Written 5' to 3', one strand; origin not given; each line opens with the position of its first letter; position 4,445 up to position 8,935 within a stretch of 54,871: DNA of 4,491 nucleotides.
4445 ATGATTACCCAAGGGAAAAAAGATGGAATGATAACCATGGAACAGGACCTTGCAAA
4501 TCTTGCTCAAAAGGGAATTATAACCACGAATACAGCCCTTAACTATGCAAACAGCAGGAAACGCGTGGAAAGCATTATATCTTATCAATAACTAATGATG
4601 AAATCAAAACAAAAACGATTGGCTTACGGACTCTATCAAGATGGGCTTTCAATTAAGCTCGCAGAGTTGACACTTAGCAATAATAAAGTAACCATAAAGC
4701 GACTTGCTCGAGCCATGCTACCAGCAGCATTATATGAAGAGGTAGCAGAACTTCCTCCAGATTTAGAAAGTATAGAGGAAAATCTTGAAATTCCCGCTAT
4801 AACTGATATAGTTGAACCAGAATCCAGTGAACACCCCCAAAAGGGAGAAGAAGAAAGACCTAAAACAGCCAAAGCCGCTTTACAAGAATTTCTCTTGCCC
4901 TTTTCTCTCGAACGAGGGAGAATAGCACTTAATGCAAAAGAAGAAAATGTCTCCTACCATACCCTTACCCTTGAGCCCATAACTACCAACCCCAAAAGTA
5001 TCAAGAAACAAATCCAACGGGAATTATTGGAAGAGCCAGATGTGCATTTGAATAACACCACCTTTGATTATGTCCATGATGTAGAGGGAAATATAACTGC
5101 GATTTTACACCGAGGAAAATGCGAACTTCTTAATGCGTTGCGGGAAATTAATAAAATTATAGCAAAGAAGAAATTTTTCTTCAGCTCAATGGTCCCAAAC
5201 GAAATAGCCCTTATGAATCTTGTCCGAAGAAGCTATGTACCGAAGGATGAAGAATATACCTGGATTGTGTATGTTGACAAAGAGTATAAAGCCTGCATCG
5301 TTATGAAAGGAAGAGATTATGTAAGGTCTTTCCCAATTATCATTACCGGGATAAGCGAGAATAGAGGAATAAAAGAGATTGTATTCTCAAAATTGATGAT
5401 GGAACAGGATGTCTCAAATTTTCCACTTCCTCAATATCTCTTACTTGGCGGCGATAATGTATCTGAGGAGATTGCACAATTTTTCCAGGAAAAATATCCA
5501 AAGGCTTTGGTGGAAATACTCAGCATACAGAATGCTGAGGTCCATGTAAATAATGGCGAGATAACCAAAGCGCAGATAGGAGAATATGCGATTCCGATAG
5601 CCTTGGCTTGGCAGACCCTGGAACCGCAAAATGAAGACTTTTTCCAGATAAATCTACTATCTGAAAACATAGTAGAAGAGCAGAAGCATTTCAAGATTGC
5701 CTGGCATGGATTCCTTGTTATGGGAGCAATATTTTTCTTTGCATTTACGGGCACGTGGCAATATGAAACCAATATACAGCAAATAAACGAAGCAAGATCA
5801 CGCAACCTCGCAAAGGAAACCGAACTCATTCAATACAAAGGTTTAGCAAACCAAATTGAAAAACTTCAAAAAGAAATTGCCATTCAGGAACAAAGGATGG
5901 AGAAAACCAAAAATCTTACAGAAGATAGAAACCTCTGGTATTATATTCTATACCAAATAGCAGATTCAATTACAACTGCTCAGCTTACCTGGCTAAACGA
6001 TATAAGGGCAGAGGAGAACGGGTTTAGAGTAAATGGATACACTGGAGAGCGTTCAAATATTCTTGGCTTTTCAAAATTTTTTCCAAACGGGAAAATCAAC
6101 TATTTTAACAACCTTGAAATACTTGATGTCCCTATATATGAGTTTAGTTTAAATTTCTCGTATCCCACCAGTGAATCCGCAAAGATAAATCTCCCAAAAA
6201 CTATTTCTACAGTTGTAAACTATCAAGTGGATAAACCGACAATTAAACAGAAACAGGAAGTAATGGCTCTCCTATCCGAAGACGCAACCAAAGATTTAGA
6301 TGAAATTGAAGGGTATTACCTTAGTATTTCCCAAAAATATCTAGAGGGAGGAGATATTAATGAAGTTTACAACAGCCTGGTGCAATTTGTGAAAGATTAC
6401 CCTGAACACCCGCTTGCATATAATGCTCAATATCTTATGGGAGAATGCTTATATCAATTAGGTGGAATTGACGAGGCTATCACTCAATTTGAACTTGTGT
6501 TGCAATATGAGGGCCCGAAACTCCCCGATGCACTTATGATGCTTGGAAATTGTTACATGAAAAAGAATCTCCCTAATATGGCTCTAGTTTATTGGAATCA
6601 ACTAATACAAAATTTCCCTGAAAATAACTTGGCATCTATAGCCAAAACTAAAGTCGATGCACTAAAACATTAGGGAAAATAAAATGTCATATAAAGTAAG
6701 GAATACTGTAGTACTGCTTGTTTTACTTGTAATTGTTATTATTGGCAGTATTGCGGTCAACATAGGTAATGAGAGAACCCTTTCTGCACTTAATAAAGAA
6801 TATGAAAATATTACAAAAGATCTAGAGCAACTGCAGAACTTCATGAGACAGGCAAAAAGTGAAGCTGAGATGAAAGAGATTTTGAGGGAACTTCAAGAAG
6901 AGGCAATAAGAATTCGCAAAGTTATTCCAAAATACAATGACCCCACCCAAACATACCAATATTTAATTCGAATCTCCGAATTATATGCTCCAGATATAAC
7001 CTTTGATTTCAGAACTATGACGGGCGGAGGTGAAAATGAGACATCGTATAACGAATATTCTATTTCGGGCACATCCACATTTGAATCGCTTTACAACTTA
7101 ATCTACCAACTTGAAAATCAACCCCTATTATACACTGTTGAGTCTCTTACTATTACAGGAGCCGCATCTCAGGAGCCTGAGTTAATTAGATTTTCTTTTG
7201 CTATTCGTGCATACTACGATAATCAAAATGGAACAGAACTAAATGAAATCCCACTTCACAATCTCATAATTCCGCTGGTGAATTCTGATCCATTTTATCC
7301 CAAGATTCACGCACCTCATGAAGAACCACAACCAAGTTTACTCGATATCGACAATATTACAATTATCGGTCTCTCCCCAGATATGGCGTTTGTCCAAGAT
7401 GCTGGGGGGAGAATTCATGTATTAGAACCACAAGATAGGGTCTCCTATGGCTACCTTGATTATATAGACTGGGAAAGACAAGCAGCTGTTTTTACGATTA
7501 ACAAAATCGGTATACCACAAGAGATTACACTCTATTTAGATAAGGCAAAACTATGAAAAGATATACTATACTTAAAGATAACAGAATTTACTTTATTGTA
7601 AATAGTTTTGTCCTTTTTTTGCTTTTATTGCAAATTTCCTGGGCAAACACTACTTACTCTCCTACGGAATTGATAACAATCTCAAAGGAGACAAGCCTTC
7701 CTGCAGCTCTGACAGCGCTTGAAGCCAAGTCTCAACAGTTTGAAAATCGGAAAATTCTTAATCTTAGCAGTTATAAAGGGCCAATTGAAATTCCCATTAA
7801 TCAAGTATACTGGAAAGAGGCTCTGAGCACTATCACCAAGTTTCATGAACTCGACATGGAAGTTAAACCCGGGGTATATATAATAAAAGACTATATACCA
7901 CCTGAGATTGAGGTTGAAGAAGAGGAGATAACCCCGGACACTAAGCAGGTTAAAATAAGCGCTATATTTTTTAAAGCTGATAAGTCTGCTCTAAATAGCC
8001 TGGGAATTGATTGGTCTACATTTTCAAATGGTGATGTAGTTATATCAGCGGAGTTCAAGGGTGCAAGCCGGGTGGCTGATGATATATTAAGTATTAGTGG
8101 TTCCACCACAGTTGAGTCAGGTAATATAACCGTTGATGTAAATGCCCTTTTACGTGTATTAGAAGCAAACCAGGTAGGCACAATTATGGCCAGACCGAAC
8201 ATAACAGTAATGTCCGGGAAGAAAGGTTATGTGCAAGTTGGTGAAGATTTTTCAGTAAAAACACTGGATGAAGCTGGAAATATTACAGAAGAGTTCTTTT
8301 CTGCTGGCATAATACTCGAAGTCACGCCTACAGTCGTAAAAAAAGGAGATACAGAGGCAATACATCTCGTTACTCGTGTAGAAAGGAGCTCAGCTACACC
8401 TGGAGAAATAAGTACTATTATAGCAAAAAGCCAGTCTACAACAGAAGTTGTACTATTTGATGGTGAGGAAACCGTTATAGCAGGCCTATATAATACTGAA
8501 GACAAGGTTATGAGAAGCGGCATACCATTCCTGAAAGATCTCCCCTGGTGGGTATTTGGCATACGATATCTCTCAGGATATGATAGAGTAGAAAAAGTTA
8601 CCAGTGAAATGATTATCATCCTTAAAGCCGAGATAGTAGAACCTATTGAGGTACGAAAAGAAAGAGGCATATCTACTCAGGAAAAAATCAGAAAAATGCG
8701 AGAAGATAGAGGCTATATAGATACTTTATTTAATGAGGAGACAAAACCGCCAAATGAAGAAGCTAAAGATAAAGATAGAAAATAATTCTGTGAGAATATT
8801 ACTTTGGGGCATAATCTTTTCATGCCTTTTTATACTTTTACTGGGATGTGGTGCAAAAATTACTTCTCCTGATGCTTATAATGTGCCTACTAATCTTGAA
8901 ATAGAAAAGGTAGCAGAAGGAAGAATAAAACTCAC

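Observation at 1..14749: One co-directional ~14.7 kb gene string joins a compacted type IV pilus machine to T9SS-sorted surface proteins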

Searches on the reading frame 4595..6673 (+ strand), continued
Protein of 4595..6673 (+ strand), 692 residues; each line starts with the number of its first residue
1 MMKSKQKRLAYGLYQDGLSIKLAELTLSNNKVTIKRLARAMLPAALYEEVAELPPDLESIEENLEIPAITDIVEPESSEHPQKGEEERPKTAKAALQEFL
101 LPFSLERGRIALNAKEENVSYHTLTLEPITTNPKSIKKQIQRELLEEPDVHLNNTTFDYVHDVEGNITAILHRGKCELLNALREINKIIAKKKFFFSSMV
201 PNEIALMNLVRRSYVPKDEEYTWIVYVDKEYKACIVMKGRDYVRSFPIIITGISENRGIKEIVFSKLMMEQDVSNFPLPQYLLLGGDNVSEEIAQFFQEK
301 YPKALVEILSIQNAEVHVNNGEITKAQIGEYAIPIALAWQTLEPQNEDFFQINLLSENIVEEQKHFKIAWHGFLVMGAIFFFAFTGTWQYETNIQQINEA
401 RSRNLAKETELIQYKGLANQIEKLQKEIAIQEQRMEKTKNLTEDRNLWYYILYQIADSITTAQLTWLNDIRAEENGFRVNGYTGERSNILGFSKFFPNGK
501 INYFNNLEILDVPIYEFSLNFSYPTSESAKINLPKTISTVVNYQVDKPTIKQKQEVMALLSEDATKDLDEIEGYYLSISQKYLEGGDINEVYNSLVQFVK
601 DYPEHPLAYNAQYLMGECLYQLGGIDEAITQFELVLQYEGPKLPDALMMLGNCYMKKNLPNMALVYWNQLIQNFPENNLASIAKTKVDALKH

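Call 76: search_protein_families(library=ncbifam, proteins=[L001:1538-1969:+, L001:3522-5300:+, L001:2104-3447:+], max_evalue=0.001)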
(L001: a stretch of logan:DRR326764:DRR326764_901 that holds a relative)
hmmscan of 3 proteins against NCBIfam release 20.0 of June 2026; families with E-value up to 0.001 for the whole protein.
L001:1538-1969:+ (143 aa): 0 families

L001:3522-5300:+ (592 aa): 18 families
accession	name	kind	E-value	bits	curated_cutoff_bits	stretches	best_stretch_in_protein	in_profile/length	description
TIGR02538.1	type_IV_pilB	equivalog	2.5e-119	399.4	675.65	1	7-586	2-559/564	type IV-A pilus assembly ATPase PilB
TIGR02533.1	type_II_gspE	equivalog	1.9e-109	366.6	630.25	1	113-586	22-483/486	type II secretion system ATPase GspE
NF007755.0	PRK10436.1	equivalog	1.3e-99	334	617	1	173-586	61-456/465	type II secretion system protein GspE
NF053534.1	T4PilAsmATPsTfpB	equivalog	6.3e-94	315.4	850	1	184-587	187-580/584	type IV pilus assembly ATPase TfpB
NF041000.1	ATPase_ComGA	equivalog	1.8e-58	197.7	300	1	207-476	4-266/267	competence type IV pilus ATPase ComGA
TIGR01420.1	pilT_fam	subfamily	2.2e-48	165.2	319.1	1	207-455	6-242/343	PilT/PilU family type 4a pilus ATPase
TIGR02525.1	plasmid_TraJ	equivalog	1e-29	103.7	368.3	1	285-456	98-273/372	plasmid transfer ATPase TraJ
TIGR02524.1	dot_icm_DotB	equivalog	4.2e-21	75.5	463.3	1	303-475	100-279/358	Dot/Icm type IV secretion system ATPase DotB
TIGR03819.1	heli_sec_ATPase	hypoth_equivalog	2.3e-15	56.7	373.15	1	304-467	140-312/340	TadA family conjugal transfer-associated ATPase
TIGR02782.1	TrbB_P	equivalog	2.7e-14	53.2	304.55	1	327-455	122-255/303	P-type conjugative transfer ATPase TrbB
TIGR02788.1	VirB11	equivalog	2.3e-13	49.8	249.95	1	327-456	130-266/308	P-type DNA transfer ATPase VirB11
NF058587.1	archaellum_moto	equivalog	1.5e-12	47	550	1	340-472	274-414/527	archaellum flagellar ATPase motor FlaI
NF010407.0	PRK13833.1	subfamily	2e-12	47.2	499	1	335-457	139-264/323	conjugal transfer protein TrbB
NF010469.0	PRK13894.1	subfamily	1.2e-11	44.6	508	1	328-453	137-265/320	conjugal transfer ATPase TrbB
NF053672.1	bindosome_BasE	exception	6.1e-11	41.7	1000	1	333-454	262-390/512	bindosome assembly system ATPase subunit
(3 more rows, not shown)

L001:2104-3447:+ (447 aa): 6 families
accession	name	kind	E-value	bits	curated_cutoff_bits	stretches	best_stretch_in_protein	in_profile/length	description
TIGR02120.1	GspF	equivalog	2.9e-39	135.5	424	1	59-430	7-386/401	type II secretion system inner membrane protein GspF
NF007861.0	PRK10573.1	equivalog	1.4e-36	126.4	401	1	60-432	14-385/401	protein transport protein HofC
NF052607.1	T4PiliAsmPilCThrm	equivalog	1.2e-35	123.4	700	1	101-429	62-388/406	type IV pilus assembly protein PilC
NF052606.1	T4PiliAsmPilCMyx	equivalog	2.1e-29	102.6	700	1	52-428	21-401/419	type IV pilus assembly protein PilC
NF047826.1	T3SSXpsF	equivalog_domain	5.4e-24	84.7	650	1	62-431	13-390/405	type II secretion system protein XpsF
NF041012.2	T4P_ComGB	equivalog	5.1e-19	68.8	240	1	110-430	6-319/332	competence type IV pilus assembly protein ComGB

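Call 77: search_solved_structures(query=L001:1538-1969:+, max_evalue=10)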
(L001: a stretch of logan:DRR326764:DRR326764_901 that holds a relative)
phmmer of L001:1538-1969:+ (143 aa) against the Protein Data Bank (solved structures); distinct sequences matched with E-value up to 10: 4.
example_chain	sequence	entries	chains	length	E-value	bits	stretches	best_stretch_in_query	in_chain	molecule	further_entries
1kxv_C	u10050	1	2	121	0.38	14.2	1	71-141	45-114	CAMELID VHH DOMAIN CAB10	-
8tw3_B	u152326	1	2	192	0.64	13.4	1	33-101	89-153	Single domain antibody sdHMPV16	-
9laa_A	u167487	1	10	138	3.7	10.9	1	9-102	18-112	Type IV pilin protein PilA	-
8i4m_A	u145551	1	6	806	5.2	10.5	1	63-100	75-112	Nozzle protein(gp 23) of the cyanophage P-SCSP1u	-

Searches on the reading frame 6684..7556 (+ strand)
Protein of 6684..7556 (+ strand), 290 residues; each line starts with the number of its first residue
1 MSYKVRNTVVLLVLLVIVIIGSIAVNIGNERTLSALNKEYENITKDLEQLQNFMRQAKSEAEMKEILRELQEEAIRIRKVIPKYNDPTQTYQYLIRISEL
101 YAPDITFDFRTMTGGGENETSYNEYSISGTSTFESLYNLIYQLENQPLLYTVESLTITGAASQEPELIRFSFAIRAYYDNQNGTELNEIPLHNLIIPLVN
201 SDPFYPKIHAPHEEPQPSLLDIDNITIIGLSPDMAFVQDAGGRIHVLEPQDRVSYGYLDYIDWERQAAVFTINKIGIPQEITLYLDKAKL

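Call 3: search_protein_families(library=pfam, proteins=[window:6684-7556:+], max_evalue=0.01)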
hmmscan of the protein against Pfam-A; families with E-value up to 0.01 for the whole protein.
window:6684-7556:+ (290 aa): 0 families

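Call 6: search_protein_families(library=ncbifam, proteins=[window:6684-7556:+], max_evalue=0.01)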
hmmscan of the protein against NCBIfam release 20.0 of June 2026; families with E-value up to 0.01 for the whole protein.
window:6684-7556:+ (290 aa): 2 families
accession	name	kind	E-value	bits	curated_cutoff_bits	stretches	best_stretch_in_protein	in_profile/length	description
NF040576.1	T2SS_GspM_XpsM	equivalog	0.00016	21.3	60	0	126-177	119-177/180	type II secretion system protein GspM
NF033630.1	SLATT_6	subfamily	0.0058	16.3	100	0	15-102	63-145/180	SLATT domain-containing protein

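Call 64: search_protein_families(library=pfam, proteins=[window:6684-7556:+], max_evalue=1)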
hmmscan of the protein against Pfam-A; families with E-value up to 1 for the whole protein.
window:6684-7556:+ (290 aa): 5 families
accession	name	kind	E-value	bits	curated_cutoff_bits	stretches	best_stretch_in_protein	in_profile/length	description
PF05137.18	PilN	-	0.054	14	22.8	1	123-171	24-73/78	Fimbrial assembly protein (PilN)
PF14584.11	DUF4446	-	0.071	13.6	27.4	1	10-81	2-72/150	Protein of unknown function (DUF4446)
PF18052.6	Rx_N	-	0.076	13.6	27.7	1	31-83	18-74/93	Rx N-terminal domain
PF03462.23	PCRF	-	0.13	12.5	24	1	32-117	23-114/194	PCRF domain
PF25472.1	DUF7902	-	0.18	12.5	26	1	42-102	5-70/85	Domain of unknown function (DUF7902)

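Call 68: search_solved_structures(query=A7, max_evalue=10)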
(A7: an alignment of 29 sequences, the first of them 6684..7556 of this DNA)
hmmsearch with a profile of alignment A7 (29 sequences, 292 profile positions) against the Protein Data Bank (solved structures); distinct sequences matched with E-value up to 10: 9.
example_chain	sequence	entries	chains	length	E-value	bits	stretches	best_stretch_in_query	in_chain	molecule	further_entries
6gq8_A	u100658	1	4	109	0.68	12.2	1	139-232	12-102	NEQ011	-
9yfu_R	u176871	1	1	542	1.3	11.2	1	13-80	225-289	G-protein coupled receptor 61,Soluble cytochrome b562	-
8tb7_R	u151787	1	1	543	1.3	11.2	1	13-80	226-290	G-protein coupled receptor 61,Soluble cytochrome b562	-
13go_A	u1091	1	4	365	1.3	11.2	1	243-263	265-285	Glycerol dehydrogenase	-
8a3k_UNK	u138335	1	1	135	2.3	10.4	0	28-75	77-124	sc-apCC-4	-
5jdo_B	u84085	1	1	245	5.1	9.3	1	28-84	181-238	Haptoglobin-haemoglobin receptor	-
5jdo_A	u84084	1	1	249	8.3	8.6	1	28-84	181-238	Haptoglobin-haemoglobin receptor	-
4e40_A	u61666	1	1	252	8.5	8.5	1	28-84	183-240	Putative uncharacterized protein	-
4oyd_B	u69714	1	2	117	8.8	8.5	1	17-62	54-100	Computationally designed Inhibitor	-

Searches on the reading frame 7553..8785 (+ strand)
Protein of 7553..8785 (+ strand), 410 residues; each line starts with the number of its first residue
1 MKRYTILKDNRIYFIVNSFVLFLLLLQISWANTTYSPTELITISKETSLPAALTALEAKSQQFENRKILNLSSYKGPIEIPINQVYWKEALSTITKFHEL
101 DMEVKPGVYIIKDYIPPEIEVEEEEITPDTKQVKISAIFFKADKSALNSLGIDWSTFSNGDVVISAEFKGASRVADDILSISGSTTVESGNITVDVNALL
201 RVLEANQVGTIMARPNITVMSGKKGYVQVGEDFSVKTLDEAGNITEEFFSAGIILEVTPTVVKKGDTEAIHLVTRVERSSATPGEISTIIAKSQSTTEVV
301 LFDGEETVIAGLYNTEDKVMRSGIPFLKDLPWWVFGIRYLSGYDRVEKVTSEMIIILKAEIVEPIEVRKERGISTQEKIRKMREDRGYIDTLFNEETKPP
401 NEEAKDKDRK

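Call 3: search_protein_families(library=pfam, proteins=[window:7553-8785:+], max_evalue=0.01)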
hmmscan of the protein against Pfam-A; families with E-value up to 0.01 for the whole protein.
window:7553-8785:+ (410 aa): 1 family
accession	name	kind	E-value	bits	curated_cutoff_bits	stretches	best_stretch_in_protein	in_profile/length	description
PF00263.26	Secretin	-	1e-25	90.7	27.5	1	203-363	2-169/169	Bacterial type II and III secretion system protein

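Call 6: search_protein_families(library=ncbifam, proteins=[window:7553-8785:+], max_evalue=0.01)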
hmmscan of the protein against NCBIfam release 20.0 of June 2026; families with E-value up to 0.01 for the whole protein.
window:7553-8785:+ (410 aa): 8 families
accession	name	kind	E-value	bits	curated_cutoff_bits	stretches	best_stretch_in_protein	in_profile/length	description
TIGR02515.1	IV_pilus_PilQ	subfamily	2.2e-23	83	284.35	1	130-358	169-423/428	type IV pilus secretin PilQ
TIGR02516.1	type_III_yscC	equivalog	1.4e-16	60.1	238.45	1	129-362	232-461/463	type III secretion system outer membrane ring subunit SctC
TIGR02517.1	type_II_gspD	equivalog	5.5e-15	54.9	351.35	1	131-363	336-591/600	type II secretion system secretin GspD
TIGR02519.1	pilus_MshL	equivalog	6.3e-14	51.7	250.2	1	130-362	34-290/290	pilus (MSHA type) biogenesis protein MshL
NF011873.0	PRK15346.1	equivalog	4.6e-11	42.1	524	1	129-350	269-484/499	EscC/YscC/HrcC family type III secretion system outer membrane ring protein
NF010083.0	PRK13568.1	equivalog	1.1e-09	37.6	554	1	130-333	186-392/419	DNA uptake porin HofQ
NF007851.2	PRK10560.1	exception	6.2e-09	35.2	598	1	130-333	178-384/412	DNA uptake porin HofQ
NF042912.1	Amuc_1098_fam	equivalog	1e-06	27.2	750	1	276-364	713-798/805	Amuc_1098 family type IV pilus outer membrane protein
